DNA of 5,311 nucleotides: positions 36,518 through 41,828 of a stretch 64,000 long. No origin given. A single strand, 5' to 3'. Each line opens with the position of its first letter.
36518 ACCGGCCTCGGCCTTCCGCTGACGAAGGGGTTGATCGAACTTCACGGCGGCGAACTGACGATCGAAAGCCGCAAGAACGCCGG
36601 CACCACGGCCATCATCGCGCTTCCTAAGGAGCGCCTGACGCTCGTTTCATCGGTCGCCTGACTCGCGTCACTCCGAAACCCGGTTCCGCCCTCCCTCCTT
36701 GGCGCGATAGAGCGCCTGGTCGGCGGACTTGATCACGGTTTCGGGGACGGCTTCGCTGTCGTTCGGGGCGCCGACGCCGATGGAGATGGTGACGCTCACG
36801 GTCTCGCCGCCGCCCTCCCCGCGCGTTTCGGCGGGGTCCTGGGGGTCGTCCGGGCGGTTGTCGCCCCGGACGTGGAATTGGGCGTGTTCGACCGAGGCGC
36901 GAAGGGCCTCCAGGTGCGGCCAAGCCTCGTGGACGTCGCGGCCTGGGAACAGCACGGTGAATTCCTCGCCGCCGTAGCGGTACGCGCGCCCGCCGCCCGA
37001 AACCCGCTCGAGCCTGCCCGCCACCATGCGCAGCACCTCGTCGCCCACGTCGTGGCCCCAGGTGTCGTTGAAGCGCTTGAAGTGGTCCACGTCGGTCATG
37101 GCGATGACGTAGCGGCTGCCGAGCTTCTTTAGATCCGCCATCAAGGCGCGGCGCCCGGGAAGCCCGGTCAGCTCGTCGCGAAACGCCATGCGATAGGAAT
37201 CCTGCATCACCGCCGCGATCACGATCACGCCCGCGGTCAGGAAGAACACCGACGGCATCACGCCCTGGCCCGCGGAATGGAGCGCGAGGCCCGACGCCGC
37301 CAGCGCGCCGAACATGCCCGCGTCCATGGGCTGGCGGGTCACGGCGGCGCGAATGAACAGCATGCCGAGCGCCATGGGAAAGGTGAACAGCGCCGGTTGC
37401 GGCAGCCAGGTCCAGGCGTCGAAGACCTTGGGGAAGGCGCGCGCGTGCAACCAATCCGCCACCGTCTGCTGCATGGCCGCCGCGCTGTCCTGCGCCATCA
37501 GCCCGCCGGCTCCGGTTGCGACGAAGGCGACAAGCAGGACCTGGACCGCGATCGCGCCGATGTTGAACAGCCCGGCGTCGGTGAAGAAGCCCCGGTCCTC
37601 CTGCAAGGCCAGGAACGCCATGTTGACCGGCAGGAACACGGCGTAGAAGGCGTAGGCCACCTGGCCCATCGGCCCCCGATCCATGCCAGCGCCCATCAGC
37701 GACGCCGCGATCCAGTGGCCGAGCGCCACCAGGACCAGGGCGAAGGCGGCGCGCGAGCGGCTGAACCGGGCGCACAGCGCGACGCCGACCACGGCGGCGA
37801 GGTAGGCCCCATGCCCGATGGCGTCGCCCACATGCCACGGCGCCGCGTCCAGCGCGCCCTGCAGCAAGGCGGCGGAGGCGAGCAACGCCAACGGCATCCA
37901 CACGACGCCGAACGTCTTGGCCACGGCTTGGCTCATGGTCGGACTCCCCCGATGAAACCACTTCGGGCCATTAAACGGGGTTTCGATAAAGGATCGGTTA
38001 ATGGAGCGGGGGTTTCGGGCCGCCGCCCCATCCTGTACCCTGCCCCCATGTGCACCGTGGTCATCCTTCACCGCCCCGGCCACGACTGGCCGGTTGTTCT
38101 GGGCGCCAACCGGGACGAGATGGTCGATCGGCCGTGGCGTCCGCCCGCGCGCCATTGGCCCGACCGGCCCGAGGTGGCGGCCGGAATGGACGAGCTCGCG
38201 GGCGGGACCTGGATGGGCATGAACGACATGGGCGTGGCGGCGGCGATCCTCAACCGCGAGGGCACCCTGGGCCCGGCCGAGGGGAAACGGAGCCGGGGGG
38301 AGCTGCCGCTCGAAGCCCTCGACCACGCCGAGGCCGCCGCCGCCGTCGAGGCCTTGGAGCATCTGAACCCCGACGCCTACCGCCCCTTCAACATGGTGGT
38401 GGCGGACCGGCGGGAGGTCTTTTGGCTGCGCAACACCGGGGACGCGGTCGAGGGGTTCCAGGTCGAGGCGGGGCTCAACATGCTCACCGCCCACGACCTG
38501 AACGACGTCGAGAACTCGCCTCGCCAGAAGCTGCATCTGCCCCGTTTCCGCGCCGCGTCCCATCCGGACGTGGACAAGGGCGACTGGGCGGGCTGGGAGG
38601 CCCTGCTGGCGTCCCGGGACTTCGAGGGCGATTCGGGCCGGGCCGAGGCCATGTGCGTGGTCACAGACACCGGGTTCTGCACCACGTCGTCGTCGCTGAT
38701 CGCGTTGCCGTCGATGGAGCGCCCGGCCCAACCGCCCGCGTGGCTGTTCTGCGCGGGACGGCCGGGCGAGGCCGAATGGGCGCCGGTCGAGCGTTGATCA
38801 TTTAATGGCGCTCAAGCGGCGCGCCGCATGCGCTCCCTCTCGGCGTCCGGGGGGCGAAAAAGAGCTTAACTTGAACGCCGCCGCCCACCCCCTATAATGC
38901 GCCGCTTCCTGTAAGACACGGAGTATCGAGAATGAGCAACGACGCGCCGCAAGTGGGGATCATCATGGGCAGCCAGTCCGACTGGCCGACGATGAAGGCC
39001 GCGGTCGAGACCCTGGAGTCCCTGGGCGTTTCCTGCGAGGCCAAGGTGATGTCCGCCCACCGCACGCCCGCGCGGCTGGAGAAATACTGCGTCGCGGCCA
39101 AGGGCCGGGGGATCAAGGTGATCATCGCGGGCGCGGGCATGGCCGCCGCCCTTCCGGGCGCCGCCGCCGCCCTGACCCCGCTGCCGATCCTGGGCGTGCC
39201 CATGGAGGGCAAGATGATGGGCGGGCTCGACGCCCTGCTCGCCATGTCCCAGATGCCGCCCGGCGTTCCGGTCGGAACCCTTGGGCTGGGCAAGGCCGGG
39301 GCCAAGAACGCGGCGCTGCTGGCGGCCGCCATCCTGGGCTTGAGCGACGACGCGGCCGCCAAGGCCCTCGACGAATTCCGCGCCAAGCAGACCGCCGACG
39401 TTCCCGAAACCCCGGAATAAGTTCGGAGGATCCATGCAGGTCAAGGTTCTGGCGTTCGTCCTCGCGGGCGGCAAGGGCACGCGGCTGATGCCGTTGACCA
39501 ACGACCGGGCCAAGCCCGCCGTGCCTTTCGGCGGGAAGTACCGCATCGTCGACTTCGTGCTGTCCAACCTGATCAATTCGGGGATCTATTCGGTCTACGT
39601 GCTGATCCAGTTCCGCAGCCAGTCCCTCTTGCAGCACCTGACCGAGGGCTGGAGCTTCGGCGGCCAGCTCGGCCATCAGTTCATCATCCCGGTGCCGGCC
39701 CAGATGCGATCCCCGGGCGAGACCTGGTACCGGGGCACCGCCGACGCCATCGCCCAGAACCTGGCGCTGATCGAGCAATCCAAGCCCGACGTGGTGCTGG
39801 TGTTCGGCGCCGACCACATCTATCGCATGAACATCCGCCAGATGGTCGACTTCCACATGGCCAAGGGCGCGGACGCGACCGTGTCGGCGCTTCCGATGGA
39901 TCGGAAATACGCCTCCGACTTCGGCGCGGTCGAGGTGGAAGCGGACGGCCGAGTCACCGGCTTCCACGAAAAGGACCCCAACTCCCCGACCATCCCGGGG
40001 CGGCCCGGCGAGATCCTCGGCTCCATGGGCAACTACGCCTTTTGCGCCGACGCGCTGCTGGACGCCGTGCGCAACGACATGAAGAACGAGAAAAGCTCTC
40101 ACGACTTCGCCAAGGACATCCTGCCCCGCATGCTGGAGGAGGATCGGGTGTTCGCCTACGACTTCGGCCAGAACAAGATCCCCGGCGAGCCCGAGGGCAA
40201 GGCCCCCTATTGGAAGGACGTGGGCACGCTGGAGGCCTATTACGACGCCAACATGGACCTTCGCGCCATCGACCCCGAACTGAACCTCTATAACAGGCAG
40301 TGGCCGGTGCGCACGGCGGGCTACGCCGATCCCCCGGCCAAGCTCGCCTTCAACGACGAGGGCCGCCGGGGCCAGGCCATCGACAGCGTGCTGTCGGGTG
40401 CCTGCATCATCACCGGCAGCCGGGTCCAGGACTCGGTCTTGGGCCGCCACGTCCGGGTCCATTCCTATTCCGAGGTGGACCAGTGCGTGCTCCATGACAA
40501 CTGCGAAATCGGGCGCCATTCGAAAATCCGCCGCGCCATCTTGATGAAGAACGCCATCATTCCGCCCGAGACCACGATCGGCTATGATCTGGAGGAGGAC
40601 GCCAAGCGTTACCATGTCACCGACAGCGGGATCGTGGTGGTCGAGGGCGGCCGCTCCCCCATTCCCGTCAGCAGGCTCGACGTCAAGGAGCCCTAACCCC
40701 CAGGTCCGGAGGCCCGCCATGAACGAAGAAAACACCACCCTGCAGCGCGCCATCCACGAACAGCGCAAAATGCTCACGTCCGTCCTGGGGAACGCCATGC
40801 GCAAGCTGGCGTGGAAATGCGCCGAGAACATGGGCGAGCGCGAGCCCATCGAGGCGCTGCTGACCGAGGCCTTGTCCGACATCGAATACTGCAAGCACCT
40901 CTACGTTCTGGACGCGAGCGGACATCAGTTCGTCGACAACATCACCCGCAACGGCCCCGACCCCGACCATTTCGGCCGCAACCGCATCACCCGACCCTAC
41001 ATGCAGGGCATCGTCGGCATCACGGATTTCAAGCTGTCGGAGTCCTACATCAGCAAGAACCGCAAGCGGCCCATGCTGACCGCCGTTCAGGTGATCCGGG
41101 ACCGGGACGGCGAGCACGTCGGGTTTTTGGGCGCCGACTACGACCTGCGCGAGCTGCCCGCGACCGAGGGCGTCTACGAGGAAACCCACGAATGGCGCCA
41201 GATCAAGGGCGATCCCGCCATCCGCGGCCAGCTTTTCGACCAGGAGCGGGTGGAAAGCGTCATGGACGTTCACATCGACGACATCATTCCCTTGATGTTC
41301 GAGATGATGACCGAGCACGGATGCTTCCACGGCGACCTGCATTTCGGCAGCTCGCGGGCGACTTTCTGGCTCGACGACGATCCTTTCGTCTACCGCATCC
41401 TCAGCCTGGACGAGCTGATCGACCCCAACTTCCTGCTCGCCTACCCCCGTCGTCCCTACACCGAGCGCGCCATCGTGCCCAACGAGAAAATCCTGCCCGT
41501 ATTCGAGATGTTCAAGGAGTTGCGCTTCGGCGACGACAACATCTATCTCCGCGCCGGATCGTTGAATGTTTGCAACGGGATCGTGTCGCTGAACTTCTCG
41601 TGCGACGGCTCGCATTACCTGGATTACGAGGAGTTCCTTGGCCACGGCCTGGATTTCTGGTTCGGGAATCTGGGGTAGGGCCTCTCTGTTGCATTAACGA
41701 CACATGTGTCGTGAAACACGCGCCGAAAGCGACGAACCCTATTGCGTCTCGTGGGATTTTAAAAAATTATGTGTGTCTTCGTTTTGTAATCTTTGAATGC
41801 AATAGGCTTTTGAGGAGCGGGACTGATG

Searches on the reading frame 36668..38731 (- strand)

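Call 20: search_protein_families(library=pfam, max_evalue=0.01, proteins=[window:36668-38731:-])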
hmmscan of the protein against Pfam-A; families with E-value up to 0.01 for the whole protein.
window:36668-38731:- (687 aa): 1 family
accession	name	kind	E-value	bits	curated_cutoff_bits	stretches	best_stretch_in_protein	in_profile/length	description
PF00990.26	GGDEF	-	2.2e-31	109.2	23.8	2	516-626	1-119/161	Diguanylate cyclase, GGDEF domain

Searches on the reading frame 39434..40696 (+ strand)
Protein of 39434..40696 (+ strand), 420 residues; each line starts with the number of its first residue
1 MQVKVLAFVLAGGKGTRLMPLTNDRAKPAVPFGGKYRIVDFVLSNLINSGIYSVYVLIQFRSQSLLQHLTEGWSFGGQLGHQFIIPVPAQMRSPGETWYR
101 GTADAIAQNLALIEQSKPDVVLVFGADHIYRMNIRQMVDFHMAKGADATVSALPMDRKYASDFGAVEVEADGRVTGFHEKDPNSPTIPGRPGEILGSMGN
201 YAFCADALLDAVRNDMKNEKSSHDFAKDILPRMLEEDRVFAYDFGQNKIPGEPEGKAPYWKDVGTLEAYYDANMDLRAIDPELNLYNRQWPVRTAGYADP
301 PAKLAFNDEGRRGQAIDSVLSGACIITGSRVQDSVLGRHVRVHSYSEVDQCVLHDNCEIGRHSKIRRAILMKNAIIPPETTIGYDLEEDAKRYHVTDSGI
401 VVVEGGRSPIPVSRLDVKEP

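Call 20: search_protein_families(library=pfam, max_evalue=0.01, proteins=[window:39434-40696:+])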
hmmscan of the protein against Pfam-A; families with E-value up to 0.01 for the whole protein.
window:39434-40696:+ (420 aa): 7 families
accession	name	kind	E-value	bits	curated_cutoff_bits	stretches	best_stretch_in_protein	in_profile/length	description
PF00483.29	NTP_transferase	-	1.6e-60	205.1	21.2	1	7-277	2-243/245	Nucleotidyl transferase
PF24894.1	Hexapep_GlmU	-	2.5e-38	130.8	23.3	1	300-403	1-104/104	GlmU-like, C-terminal hexapeptide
PF25084.1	LbH_EIF2B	-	6.7e-09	36.1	54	1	321-382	26-87/105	EIF2B subunit epsilon LbH domain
PF25247.1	LbH_GLGC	-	8.3e-08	32.7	27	1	357-404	74-125/135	GLGC left-handed parallel beta-helix domain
PF00132.30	Hexapep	-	8e-06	25.8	27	1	333-367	1-36/36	Bacterial transferase hexapeptide (six repeats)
PF12804.13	NTP_transf_3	-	6.6e-05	23.6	27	1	7-151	1-121/160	MobA-like NTP transferase domain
PF07959.18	Fucose_pyrophosphorylase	-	0.0011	18.4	34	0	86-166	33-112/418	Fucose pyrophosphorylase domain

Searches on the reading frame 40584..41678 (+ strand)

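Call 3: search_protein_families(library=pfam, proteins=[window:40584-41678:+])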
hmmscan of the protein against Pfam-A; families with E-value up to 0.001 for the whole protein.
window:40584-41678:+ (364 aa): 1 family
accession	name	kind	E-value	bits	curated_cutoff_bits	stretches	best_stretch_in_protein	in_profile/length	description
PF02743.24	dCache_1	-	3.7e-05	23.8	45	1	105-191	70-155/240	Cache domain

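Call 88: search_protein_families(library=pfam, max_evalue=0.00001, proteins=[window:40584-41678:+])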
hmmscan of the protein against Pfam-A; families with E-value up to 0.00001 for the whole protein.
window:40584-41678:+ (364 aa): 0 families
